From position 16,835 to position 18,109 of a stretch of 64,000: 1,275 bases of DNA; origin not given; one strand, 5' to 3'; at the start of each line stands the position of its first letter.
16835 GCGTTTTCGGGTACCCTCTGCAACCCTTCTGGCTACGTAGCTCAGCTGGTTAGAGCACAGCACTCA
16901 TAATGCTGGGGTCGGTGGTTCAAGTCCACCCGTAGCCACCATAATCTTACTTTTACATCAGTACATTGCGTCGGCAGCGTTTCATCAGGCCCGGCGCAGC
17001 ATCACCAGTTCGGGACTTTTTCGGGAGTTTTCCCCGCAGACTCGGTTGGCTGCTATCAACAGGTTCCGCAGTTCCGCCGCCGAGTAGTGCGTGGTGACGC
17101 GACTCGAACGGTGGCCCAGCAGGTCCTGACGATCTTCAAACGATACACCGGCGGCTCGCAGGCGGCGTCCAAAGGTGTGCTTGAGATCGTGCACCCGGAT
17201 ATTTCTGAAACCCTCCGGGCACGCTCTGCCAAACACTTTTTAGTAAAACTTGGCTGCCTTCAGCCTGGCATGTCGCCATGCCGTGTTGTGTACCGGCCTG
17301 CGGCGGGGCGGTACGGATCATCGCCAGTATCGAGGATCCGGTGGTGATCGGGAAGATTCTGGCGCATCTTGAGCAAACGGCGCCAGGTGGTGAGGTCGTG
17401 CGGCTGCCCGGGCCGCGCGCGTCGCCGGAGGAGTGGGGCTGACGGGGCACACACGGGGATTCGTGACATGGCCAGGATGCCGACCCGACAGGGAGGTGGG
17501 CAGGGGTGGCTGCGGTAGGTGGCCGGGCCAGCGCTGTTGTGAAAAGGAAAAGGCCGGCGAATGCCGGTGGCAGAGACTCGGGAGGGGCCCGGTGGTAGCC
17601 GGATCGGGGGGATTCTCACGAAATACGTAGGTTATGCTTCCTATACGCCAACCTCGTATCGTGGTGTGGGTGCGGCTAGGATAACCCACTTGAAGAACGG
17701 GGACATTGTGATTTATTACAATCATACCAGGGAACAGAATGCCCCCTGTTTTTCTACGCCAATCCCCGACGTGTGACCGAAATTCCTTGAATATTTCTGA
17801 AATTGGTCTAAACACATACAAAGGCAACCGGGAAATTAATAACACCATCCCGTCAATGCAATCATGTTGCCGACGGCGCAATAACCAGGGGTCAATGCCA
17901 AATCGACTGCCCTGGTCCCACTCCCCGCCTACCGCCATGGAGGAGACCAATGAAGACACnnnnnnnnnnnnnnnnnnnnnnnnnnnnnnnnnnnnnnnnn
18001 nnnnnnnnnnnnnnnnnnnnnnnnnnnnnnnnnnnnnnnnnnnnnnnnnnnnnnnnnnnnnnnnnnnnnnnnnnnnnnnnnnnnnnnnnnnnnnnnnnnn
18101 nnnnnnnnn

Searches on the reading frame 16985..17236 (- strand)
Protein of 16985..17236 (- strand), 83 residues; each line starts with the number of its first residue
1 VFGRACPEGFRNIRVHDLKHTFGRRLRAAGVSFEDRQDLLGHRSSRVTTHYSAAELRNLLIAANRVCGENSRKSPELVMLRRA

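Call 4: search_protein_families(library=pfam, proteins=[window:16985-17236:-], max_evalue=0.1)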
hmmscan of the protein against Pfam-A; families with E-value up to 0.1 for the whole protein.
window:16985-17236:- (83 aa): 1 family
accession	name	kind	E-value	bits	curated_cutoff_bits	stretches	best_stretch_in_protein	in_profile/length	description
PF00589.27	Phage_integrase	-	1.2e-06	28.8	27.1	1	12-54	126-168/172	Phage integrase family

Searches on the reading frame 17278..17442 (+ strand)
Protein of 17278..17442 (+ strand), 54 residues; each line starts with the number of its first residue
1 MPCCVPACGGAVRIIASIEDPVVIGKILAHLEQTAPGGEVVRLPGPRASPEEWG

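Call 51: search_protein_families(library=pfam, proteins=[window:17278-17442:+], max_evalue=1)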
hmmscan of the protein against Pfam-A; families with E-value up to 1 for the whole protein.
window:17278-17442:+ (54 aa): 0 families

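Call 52: search_dna_similar(query=window:17278-17439:+, collection=plasmids, mode=protein, max_evalue=0.001, max_rows=8)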
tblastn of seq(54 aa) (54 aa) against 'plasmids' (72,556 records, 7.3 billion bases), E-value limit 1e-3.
Records with a match: 4968; places in all: 7100; records where one place covers at least 80% of the query: 2850.
Best place of each record, by identity: 60-80% 295; <60% 4673.
By first word of the organism name: Escherichia 1643; Klebsiella 1355; Salmonella 703; Enterobacter 309; Acinetobacter 247; Citrobacter 189; Providencia 88; Pseudomonas 73; Vibrio 57; Proteus 52; and 35 more.
By predicted mobility (MOB-suite, as given by PLSDB): conjugative 3670; non-mobilizable 690; mobilizable 608.
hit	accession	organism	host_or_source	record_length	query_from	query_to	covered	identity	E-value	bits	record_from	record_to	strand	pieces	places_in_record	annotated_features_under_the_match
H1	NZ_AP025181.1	Escherichia coli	Sus scrofa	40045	8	50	80%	58.1%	9e-7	50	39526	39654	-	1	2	none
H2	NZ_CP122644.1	Escherichia coli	Sus scrofa,feces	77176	8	50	80%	58.1%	1e-6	49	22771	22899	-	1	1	IS91 family transposase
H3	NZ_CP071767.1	Acinetobacter towneri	porcine,cell culture,feces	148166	8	50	80%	58.1%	1e-6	49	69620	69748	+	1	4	IS91 family transposase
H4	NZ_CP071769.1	Acinetobacter towneri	porcine,cell culture,feces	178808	8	50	80%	58.1%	1e-6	49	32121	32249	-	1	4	IS91 family transposase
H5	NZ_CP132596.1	Psychrobacter sp. van23A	cell culture,water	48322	8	50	80%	58.1%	2e-6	49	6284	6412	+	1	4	IS91 family transposase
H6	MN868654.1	Escherichia coli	-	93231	8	53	85%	52.2%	3e-6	49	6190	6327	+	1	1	none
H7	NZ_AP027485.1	Escherichia coli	Homo sapiens,whole organism,feces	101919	3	52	93%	48.0%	1e-5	47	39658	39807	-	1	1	IS91-like element ISVsa3 family transposase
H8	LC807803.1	Escherichia coli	Bacteria,feces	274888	8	52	83%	53.3%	2e-6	49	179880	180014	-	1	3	IS91-like element ISVsa3 family transposase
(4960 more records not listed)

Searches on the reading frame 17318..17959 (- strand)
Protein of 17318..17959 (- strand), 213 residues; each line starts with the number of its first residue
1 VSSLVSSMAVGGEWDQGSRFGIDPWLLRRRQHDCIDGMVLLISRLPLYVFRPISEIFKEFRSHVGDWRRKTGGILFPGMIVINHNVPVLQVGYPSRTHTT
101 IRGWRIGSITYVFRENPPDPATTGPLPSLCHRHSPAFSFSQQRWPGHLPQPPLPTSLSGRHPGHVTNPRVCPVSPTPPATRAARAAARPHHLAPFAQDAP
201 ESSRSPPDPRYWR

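Call 51: search_protein_families(library=pfam, proteins=[window:17318-17959:-], max_evalue=1)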
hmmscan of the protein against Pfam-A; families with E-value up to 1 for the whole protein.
window:17318-17959:- (213 aa): 0 families
